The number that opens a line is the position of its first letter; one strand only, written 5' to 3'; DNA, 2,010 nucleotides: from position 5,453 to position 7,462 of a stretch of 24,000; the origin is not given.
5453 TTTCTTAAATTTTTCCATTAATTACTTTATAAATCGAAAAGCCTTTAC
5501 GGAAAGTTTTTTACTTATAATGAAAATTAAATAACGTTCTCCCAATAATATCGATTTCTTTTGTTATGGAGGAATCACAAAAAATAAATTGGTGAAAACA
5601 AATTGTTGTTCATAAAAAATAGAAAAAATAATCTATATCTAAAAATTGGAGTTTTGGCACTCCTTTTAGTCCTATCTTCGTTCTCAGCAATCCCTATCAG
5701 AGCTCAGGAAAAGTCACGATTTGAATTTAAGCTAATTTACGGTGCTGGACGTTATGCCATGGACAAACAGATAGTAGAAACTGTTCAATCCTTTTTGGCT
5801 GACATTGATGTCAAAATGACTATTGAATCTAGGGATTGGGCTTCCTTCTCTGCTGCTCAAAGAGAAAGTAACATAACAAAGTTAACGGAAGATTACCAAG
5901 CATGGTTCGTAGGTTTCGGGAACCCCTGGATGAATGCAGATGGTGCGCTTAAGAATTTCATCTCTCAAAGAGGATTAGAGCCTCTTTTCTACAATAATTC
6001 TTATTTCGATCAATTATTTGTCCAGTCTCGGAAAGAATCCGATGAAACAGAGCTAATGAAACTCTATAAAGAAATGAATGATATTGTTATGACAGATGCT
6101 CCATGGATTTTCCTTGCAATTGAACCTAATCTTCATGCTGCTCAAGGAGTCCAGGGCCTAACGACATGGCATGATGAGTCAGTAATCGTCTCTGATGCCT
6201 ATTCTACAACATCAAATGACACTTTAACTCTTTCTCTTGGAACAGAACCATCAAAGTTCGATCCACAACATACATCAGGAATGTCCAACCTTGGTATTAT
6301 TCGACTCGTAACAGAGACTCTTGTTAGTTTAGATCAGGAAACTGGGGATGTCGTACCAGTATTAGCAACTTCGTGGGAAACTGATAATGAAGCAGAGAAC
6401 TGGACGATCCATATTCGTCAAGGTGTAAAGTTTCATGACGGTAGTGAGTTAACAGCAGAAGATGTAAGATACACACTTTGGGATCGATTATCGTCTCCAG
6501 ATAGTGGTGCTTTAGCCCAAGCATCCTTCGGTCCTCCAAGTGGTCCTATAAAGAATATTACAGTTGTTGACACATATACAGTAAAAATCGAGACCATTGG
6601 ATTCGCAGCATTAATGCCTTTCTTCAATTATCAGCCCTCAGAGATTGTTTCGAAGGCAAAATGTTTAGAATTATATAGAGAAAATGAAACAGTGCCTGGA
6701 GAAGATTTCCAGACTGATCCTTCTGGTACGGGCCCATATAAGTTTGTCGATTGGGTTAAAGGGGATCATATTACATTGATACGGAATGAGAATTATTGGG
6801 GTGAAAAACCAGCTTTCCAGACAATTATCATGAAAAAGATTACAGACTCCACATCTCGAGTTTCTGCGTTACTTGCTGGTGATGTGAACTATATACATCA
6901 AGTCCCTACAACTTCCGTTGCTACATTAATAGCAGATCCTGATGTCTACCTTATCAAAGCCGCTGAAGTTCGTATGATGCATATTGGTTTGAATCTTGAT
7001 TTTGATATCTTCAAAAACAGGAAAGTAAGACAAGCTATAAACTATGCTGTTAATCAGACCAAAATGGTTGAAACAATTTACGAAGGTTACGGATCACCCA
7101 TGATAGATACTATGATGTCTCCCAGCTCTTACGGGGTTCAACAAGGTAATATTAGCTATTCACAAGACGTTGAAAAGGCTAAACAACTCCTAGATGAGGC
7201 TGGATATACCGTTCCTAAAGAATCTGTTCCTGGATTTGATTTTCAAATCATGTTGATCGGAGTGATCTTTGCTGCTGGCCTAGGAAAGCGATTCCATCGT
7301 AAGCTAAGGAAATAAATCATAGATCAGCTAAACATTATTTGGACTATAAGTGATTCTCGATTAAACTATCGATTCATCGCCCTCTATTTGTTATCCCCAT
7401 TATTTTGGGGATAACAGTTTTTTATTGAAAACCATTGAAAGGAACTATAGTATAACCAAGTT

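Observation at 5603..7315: Family-5 ABC substrate-binding protein that looks circularly permuted, with a new signal peptide and a new C-terminal membrane anchor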

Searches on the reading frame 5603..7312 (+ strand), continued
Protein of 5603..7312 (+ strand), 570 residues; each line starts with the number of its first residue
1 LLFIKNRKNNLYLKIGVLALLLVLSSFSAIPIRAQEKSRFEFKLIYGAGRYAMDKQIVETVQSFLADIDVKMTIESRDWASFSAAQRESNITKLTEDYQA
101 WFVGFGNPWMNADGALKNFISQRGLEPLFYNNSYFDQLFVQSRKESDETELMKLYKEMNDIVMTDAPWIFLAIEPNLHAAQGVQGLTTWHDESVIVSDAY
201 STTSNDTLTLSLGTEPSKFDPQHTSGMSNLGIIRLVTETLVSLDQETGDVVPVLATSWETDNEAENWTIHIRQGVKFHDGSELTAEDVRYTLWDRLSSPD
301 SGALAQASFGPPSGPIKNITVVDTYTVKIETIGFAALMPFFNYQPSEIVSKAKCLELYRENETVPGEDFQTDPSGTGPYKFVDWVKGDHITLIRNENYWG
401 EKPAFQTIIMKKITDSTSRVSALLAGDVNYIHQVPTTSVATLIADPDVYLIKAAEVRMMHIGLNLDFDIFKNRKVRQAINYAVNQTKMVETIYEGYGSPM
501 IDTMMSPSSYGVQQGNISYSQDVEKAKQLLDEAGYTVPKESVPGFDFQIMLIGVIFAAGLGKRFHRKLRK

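Call 50: find_homologous_proteins(query=P0135, max_evalue=1e-10)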
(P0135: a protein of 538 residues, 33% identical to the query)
Query P0135 (538 aa): 2617 proteins with E <= 1e-10 among 8000 candidates; the best 120 are listed.
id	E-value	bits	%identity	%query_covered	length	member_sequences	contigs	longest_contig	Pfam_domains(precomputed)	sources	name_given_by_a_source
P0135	0.0e+0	1210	100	100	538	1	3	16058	PF00496.28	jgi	-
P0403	0.0e+0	1209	100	100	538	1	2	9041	PF00496.28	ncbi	-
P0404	0.0e+0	1136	91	100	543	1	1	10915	PF00496.28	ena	-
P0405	0.0e+0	1136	91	100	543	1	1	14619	PF00496.28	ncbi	-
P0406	7.4e-282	954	79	100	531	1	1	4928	PF00496.28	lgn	-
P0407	3.0e-277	939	77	100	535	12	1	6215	PF00496.28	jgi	-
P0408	1.6e-274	930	76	100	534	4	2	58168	PF00496.28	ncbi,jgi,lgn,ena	-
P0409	8.4e-272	921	76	100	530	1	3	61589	PF00496.28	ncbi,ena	-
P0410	4.1e-270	915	76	96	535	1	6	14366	PF00496.28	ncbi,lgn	-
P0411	8.8e-267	904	75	100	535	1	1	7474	PF00496.28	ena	-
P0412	6.1e-264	895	77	95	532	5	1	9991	PF00496.28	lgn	-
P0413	6.0e-262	888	74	100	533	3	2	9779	PF00496.28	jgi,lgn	-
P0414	8.0e-260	881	83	44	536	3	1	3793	PF00496.28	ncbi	-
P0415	5.3e-259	879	79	47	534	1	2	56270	PF00496.28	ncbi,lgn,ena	-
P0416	8.3e-259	878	83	44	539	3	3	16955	PF00496.28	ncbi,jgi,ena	-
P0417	3.2e-258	876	81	44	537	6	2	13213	PF00496.28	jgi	-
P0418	3.3e-255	866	76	92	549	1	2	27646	PF00496.28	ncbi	-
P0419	1.2e-254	864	82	44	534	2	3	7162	PF00496.28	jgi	jgi:peptide/nickel transport system substrate-binding protein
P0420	2.2e-254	863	78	47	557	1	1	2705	PF00496.28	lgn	-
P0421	4.4e-254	862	82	44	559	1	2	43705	PF00496.28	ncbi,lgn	-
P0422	4.4e-254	862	80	44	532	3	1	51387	PF00496.28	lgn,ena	-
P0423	1.9e-253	860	75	47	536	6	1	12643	PF00496.28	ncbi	-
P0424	1.3e-252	858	81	44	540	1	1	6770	PF00496.28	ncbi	-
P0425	3.5e-251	853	77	47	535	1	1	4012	PF00496.28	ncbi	-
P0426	3.7e-251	853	76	47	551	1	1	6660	PF00496.28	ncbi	-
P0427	4.4e-251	853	78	47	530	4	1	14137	PF00496.28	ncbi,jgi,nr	ncbi:MAG: glutathione ABC transporter substrate-binding protein [Firmicutes bacterium]|nr:glutathion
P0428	6.9e-251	852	76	47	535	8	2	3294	PF00496.28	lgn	-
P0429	1.3e-249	848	80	44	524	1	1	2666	PF00496.28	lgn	-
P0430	1.5e-249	848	77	47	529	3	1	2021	PF00496.28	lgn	-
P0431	1.7e-249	847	75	48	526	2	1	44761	PF00496.28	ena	-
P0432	3.2e-249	846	80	45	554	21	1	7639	PF00496.28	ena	-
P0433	6.1e-249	845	76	47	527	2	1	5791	PF00496.28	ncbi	-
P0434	1.4e-248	844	76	47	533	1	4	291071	PF00496.28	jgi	jgi:peptide/nickel transport system substrate-binding protein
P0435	2.3e-248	844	75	48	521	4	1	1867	PF00496.28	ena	-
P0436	7.6e-248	842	75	47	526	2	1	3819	PF00496.28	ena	-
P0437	6.3e-247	839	77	48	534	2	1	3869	PF00496.28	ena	-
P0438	4.1e-243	826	79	44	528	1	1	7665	PF00496.28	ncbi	-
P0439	1.3e-241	821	71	49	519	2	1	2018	PF00496.28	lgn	-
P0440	5.5e-241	819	80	45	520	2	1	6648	PF00496.28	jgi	-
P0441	3.1e-240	817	73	48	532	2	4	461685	PF00496.28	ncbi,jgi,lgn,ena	-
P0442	1.8e-234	798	70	48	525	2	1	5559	PF00496.28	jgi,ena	-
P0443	2.1e-234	797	76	44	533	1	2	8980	PF00496.28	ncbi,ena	-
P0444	4.7e-234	796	77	44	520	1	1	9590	PF00496.28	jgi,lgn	-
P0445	5.2e-234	796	78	44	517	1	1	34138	PF00496.28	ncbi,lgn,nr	ncbi:MAG TPA: glutathione ABC transporter substrate-binding protein [Atribacteraceae bacterium]|nr:g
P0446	3.7e-229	780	76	45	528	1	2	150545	PF00496.28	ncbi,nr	ncbi:MAG: glutathione ABC transporter substrate-binding protein [Bacillota bacterium]|nr:glutathione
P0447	9.8e-228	775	74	44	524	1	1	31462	PF00496.28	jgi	jgi:peptide/nickel transport system substrate-binding protein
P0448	1.7e-227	775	77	44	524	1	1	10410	PF00496.28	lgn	-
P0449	3.8e-223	760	75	44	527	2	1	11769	PF00496.28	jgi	jgi:peptide/nickel transport system substrate-binding protein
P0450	4.3e-223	760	73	44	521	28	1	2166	PF00496.28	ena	-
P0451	1.8e-222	758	75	45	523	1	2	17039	PF00496.28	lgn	-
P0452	2.7e-220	751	66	47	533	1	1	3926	PF00496.28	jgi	jgi:peptide/nickel transport system substrate-binding protein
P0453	3.3e-220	751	70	48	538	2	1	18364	PF00496.28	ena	-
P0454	6.3e-220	750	76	44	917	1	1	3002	PF06293.21,PF07714.24,PF00069.32,PF03109.23,PF00496.28,PF01636.30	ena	-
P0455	2.9e-219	748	70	48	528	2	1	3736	PF00496.28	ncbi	-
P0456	1.2e-218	746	70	48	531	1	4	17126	PF00496.28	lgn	-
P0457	4.6e-218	744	68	48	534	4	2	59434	PF00496.28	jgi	-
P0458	2.6e-216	738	69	80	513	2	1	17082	PF00496.28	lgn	-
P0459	5.4e-216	737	70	48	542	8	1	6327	PF00496.28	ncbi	-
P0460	5.6e-216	737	68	48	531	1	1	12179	PF00496.28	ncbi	-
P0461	6.3e-214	730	70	45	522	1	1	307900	PF00496.28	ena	-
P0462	7.2e-214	730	74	45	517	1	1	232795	PF00496.28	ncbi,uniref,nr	ncbi:glutathione ABC transporter substrate-binding protein [Dethiobacter alkaliphilus]|uniref:glutat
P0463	8.6e-214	729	66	47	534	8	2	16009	PF00496.28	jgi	-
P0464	2.8e-210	718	69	48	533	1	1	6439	PF00496.28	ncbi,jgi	-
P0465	3.2e-208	711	68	46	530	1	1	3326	PF00496.28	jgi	-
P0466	1.7e-201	689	67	44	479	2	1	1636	PF00496.28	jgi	-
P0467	5.2e-200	684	68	44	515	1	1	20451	PF00496.28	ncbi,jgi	-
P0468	2.1e-197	675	64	44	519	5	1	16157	PF00496.28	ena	-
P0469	4.7e-197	674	66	44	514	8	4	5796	PF00496.28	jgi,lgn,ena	-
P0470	5.4e-197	674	65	44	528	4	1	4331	PF00496.28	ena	-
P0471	3.9e-196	671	65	44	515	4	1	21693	PF00496.28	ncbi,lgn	-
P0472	6.5e-196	670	66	44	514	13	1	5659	PF00496.28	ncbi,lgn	-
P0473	6.9e-194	664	65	44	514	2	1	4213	PF00496.28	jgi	jgi:ABC-type transport system substrate-binding protein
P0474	1.7e-193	662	64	44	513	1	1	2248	PF00496.28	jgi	jgi:ABC-type transport system substrate-binding protein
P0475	2.9e-193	662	65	44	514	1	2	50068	PF00496.28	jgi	jgi:ABC-type transport system substrate-binding protein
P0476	6.3e-192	657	60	47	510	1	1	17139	PF00496.28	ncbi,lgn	-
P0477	8.4e-192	657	65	44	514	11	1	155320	PF00496.28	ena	-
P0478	1.2e-190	653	60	47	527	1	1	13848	PF00496.28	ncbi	-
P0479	5.2e-190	651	65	44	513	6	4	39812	PF00496.28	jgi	jgi:ABC-type transport system substrate-binding protein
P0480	1.4e-189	650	63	44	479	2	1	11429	PF00496.28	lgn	-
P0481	3.2e-186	638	59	44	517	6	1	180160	PF00496.28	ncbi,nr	ncbi:MAG TPA: glutathione ABC transporter substrate-binding protein [Bacillota bacterium]|nr:glutath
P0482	1.5e-185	636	67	45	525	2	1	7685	PF00496.28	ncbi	ncbi:MAG: glutathione ABC transporter substrate-binding protein [Alkalispirochaeta sp.]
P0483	2.4e-185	636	67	44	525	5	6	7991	PF00496.28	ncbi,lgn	ncbi:MAG: glutathione ABC transporter substrate-binding protein [Alkalispirochaeta sp.]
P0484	1.0e-184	634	63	44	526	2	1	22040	PF00496.28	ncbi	-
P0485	1.7e-184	633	61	45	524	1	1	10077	PF00496.28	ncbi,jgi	-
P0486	3.1e-184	632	65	44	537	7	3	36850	PF00496.28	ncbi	ncbi:MAG: glutathione ABC transporter substrate-binding protein [Spirochaetota bacterium]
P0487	5.4e-184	631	62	46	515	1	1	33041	PF00496.28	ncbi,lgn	-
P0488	7.5e-184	631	63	44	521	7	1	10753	PF00496.28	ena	-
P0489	7.9e-184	631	64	44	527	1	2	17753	PF00496.28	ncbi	ncbi:MAG: glutathione ABC transporter substrate-binding protein [Spirochaetaceae bacterium]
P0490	1.3e-183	630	62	44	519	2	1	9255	PF00496.28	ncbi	-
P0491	1.4e-183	630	63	44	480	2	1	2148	PF00496.28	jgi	jgi:peptide/nickel transport system substrate-binding protein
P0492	1.9e-183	629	66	43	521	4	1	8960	PF00496.28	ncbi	-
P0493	2.1e-183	629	62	44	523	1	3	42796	PF00496.28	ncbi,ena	-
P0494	2.1e-183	629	62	44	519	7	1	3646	PF00496.28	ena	-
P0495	3.0e-183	629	64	44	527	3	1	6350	PF00496.28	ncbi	ncbi:MAG: glutathione ABC transporter substrate-binding protein [Alkalispirochaetaceae bacterium]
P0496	3.4e-183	628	64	44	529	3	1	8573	PF00496.28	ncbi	ncbi:MAG: glutathione ABC transporter substrate-binding protein [Alkalispirochaetaceae bacterium]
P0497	7.4e-183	627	63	44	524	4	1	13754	PF00496.28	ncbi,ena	-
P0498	1.0e-182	627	64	45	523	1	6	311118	PF00496.28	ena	-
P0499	1.9e-182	626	56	50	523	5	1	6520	PF00496.28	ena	-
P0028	2.1e-182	626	64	44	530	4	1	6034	PF00496.28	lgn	-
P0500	3.3e-182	625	59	46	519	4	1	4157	PF00496.28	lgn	-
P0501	6.9e-182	624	66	44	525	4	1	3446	PF00496.28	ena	-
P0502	7.1e-182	624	60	44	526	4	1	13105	PF00496.28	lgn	-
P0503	1.8e-181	623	62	44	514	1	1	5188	PF00496.28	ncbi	-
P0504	4.0e-181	622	63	44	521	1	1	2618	PF00496.28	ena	-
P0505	4.5e-181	621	59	44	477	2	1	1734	PF00496.28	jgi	jgi:peptide/nickel transport system substrate-binding protein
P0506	9.2e-181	620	62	44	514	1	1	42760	PF00496.28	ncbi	-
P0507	1.1e-180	620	63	44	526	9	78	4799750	PF00496.28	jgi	jgi:peptide/nickel transport system substrate-binding protein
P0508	1.5e-180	620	60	44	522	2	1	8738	PF00496.28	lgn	-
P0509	1.5e-180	620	64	44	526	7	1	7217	PF00496.28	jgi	jgi:peptide/nickel transport system substrate-binding protein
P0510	1.6e-180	620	63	44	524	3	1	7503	PF00496.28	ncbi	ncbi:MAG: glutathione ABC transporter substrate-binding protein [Spirochaetota bacterium]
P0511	1.7e-180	620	62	44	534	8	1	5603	PF00496.28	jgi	jgi:peptide/nickel transport system substrate-binding protein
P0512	2.9e-180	619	64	43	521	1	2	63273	PF00496.28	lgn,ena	-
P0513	3.5e-180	619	63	43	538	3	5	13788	PF00496.28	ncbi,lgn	ncbi:MAG: glutathione ABC transporter substrate-binding protein [Spirochaetia bacterium]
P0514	9.2e-180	617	61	43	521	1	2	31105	PF00496.28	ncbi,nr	ncbi:MAG: glutathione ABC transporter substrate-binding protein [Spirochaeta sp.]|nr:glutathione ABC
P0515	1.0e-179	617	63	44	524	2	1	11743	PF00496.28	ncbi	-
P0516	1.8e-179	616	63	43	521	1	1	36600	PF00496.28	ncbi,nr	ncbi:MAG: glutathione ABC transporter substrate-binding protein [Spirochaetaceae bacterium]|nr:MAG: 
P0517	2.0e-179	616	62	44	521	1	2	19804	PF00496.28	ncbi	-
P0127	2.1e-179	616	59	44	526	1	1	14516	PF00496.28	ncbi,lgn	-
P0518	2.3e-179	616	62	44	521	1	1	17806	PF00496.28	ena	-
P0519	2.4e-179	616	62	44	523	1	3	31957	PF00496.28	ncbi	ncbi:MAG: glutathione ABC transporter substrate-binding protein [Spirochaetota bacterium]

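Call 63: find_encoding_contigs(protein=P0001, flank=1000, max_places=2)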
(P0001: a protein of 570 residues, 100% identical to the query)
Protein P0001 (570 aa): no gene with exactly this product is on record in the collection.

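Call 65: find_encoding_contigs(protein=P0458, flank=8000, max_places=2)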
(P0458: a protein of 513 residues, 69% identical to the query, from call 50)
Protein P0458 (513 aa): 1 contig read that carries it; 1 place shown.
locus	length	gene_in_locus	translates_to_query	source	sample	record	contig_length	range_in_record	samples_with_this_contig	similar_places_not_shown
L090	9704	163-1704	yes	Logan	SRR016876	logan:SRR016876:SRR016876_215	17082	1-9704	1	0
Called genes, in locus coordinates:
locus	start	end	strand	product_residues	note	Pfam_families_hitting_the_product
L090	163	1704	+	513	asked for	PF00496:SBP_bac_5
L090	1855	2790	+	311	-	PF19300:BPD_transp_1_N, PF00528:BPD_transp_1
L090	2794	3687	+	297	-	PF12911:OppC_N, PF00528:BPD_transp_1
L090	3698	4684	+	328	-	PF00005:ABC_tran, PF02463:SMC_N, PF13304:AAA_21 (weak), PF08352:oligo_HPY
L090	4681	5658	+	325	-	PF00005:ABC_tran, PF08352:oligo_HPY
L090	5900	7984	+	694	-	PF07929:PRiA4_ORF3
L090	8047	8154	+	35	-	-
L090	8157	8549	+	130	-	PF20118:DUF6508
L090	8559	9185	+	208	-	-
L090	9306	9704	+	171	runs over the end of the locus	PF12822:ECF_trnsprt (faint)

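Call 66: find_encoding_contigs(protein=P0462, flank=8000, max_places=2)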
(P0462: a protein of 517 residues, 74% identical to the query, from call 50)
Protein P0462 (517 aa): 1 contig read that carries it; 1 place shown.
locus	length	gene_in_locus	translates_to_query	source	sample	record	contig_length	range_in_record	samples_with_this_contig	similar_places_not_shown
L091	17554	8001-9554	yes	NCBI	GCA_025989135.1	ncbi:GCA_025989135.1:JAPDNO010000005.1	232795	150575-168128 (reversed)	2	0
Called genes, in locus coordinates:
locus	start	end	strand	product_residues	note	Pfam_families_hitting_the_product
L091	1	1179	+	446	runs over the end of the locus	PF00390:malic, PF03949:Malic_M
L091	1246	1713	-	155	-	PF00258:Flavodoxin_1 (weak), PF12724:Flavodoxin_5 (weak)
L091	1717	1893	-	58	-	-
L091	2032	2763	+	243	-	PF05685:Uma2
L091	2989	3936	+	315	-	PF00005:ABC_tran, PF13604:AAA_30 (faint), PF13304:AAA_21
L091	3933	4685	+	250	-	-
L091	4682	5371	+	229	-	PF01061:ABC2_membrane, PF12698:ABC2_membrane_3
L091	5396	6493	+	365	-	PF07730:HisKA_3, PF02518:HATPase_c (weak)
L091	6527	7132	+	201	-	PF00072:Response_reg, PF04545:Sigma70_r4, PF08281:Sigma70_r4_2, PF00196:GerE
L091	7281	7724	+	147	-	-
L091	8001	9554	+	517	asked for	PF00496:SBP_bac_5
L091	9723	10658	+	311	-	PF19300:BPD_transp_1_N, PF00528:BPD_transp_1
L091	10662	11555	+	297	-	PF12911:OppC_N, PF00528:BPD_transp_1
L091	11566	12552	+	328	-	PF00005:ABC_tran, PF02463:SMC_N, PF13304:AAA_21 (weak), PF08352:oligo_HPY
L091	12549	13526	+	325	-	PF00005:ABC_tran, PF08352:oligo_HPY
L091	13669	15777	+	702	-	PF07929:PRiA4_ORF3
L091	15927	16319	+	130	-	PF20118:DUF6508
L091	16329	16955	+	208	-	-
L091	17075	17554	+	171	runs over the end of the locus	PF12822:ECF_trnsprt (weak)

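Call 70: search_protein_families(library=pfam, proteins=[P0007], max_evalue=0.01)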
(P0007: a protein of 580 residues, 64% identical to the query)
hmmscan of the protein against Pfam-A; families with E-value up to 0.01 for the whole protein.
P0007 (580 aa): 1 family
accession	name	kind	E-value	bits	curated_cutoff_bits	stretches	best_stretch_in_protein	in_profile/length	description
PF00496.27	SBP_bac_5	-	3.7e-85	286.7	32.4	1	90-469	2-364/368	Bacterial extracellular solute-binding proteins, family 5 Middle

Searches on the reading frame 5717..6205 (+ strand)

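Call 70: search_protein_families(library=pfam, proteins=[window:5717-6205:+], max_evalue=0.01)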
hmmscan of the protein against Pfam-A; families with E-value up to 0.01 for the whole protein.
window:5717-6205:+ (163 aa): 1 family
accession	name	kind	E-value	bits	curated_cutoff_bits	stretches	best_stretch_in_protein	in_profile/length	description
PF00496.27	SBP_bac_5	-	0.00025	20.7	32.4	1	10-84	295-363/368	Bacterial extracellular solute-binding proteins, family 5 Middle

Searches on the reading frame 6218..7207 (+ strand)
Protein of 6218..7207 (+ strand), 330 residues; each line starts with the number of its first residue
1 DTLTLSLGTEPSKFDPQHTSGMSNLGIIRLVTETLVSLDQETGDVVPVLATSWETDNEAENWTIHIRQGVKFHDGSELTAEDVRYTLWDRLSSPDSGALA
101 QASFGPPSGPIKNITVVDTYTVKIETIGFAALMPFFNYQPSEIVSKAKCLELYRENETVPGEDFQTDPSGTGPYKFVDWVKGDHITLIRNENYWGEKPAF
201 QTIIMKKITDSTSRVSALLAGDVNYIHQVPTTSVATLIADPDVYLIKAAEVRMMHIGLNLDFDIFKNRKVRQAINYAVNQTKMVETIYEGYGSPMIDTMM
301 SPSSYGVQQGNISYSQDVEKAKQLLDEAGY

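Call 70: search_protein_families(library=pfam, proteins=[window:6218-7207:+], max_evalue=0.01)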
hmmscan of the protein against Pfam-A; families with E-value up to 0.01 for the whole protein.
window:6218-7207:+ (330 aa): 1 family
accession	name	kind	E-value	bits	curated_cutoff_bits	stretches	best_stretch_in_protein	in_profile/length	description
PF00496.27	SBP_bac_5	-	2.1e-77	261.2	32.4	1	45-330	2-278/368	Bacterial extracellular solute-binding proteins, family 5 Middle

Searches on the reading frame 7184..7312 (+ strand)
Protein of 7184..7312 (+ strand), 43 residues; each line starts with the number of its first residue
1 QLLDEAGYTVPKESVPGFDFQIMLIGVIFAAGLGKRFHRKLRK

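Call 24: search_protein_families(library=ncbifam, proteins=[window:7184-7312:+], max_evalue=10)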
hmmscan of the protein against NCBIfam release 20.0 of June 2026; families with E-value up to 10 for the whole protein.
seq(43 aa): 2 families
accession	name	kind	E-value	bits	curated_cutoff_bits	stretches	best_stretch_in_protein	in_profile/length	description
TIGR00825.1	EIIBC-GUT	subfamily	0.1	11.7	458.7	1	9-41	184-216/331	glucitol/sorbitol-specific PTS transporter subunit IIBC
NF049924.1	PTSGlctlSorbSrlE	equivalog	0.16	10.9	400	1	10-41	185-216/330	PTS glucitol/sorbitol transporter subunit IIB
